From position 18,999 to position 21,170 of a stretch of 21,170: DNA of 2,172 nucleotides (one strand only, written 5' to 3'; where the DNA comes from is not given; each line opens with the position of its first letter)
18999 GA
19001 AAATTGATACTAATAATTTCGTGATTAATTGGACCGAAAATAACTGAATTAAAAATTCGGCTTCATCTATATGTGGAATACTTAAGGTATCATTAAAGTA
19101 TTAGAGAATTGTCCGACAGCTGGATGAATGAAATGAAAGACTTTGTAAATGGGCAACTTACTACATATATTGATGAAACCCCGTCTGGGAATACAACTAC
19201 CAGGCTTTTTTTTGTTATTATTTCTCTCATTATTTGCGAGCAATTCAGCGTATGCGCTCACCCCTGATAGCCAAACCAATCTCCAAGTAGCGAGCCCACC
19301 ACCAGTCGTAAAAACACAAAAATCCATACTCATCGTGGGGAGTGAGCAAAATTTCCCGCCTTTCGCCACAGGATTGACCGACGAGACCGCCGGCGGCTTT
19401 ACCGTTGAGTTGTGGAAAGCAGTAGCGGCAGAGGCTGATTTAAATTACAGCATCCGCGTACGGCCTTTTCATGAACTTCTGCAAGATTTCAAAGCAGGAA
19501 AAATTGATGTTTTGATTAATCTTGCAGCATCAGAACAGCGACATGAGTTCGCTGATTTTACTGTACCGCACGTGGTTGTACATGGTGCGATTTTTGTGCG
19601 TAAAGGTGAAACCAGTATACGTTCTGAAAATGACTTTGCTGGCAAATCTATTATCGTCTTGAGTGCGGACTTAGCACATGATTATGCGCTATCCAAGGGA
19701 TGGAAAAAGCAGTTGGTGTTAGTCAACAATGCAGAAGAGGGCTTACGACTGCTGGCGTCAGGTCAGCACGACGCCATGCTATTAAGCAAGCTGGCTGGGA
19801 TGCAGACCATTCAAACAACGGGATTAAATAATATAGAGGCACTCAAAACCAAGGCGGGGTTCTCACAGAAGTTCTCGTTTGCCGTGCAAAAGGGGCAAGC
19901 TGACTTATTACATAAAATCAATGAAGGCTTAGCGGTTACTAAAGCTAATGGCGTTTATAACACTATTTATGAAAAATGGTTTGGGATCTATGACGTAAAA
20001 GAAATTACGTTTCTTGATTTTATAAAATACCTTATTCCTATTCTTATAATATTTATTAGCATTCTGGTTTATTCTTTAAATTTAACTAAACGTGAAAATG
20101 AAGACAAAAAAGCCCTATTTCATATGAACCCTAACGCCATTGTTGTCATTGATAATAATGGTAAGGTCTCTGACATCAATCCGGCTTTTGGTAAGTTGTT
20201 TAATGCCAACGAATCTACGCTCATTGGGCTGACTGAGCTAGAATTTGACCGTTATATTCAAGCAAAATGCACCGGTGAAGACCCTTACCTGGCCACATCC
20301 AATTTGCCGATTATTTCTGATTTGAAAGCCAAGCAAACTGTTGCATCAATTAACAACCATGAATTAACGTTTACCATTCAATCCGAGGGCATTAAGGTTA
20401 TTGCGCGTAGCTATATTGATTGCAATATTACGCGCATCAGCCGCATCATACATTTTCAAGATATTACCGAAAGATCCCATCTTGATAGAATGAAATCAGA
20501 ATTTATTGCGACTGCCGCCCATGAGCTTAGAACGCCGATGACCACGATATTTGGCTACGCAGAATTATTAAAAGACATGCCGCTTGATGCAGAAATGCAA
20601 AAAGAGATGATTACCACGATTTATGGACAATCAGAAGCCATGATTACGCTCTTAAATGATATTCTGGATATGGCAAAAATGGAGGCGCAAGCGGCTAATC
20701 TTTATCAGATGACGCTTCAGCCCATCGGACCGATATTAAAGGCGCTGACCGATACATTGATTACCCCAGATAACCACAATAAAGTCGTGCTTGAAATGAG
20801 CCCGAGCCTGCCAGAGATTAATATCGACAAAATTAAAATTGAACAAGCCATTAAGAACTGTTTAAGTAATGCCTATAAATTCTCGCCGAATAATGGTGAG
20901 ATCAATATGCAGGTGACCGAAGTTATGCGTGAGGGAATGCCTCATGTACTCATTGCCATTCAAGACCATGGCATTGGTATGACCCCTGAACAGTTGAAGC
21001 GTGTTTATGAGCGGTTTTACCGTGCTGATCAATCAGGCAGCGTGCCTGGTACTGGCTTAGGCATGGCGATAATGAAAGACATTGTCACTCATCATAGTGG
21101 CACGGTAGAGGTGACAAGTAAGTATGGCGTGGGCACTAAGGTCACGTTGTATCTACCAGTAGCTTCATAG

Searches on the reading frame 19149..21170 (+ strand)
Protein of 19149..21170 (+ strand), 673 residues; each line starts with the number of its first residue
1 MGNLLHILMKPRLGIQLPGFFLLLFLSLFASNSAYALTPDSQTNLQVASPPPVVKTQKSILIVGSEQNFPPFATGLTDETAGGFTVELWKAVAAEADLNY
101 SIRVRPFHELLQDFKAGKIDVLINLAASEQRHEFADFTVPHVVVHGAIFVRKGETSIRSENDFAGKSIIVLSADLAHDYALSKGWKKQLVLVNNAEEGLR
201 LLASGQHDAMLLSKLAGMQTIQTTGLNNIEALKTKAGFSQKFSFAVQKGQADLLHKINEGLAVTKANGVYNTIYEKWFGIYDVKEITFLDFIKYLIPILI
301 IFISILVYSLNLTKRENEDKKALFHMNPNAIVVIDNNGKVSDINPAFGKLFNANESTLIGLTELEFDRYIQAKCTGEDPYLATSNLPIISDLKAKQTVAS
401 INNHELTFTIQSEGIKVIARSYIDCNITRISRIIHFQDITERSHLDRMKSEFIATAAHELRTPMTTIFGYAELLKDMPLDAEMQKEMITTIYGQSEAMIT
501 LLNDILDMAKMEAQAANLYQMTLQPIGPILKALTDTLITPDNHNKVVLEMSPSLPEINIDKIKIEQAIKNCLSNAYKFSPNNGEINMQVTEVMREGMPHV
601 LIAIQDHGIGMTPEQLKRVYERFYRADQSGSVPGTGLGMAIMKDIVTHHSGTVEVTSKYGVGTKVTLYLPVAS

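Call 3: search_protein_families(library=pfam, proteins=[window:19149-21170:+], max_evalue=0.01)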
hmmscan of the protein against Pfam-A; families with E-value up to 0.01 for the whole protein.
window:19149-21170:+ (673 aa): 7 families
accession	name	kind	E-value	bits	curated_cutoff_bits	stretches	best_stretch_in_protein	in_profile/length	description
PF00497.25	SBP_bac_3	-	4.4e-28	98.1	26.4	1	61-279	1-131/132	Bacterial extracellular solute-binding proteins, family 3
PF02518.31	HATPase_c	-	4.7e-26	91.8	26.4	1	560-672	2-110/111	Histidine kinase-, DNA gyrase B-, and HSP90-like ATPase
PF00512.31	HisKA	-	1.1e-19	70.7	26.9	1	448-513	1-65/66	His Kinase A (phospho-acceptor) domain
PF00989.32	PAS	-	1.7e-05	25.2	22.6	1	319-364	2-47/113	PAS fold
PF13188.13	PAS_8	-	6.3e-05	23.2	21.8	1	321-366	4-52/65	PAS domain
PF13581.12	HATPase_c_2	-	0.00043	20.7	27.4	1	567-667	39-125/127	Histidine kinase-like ATPase domain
PF24820.1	Diguanyl_cycl_sensor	-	0.0058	17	28.1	0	329-362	7-40/109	Diguanylate cyclase-like sensor domain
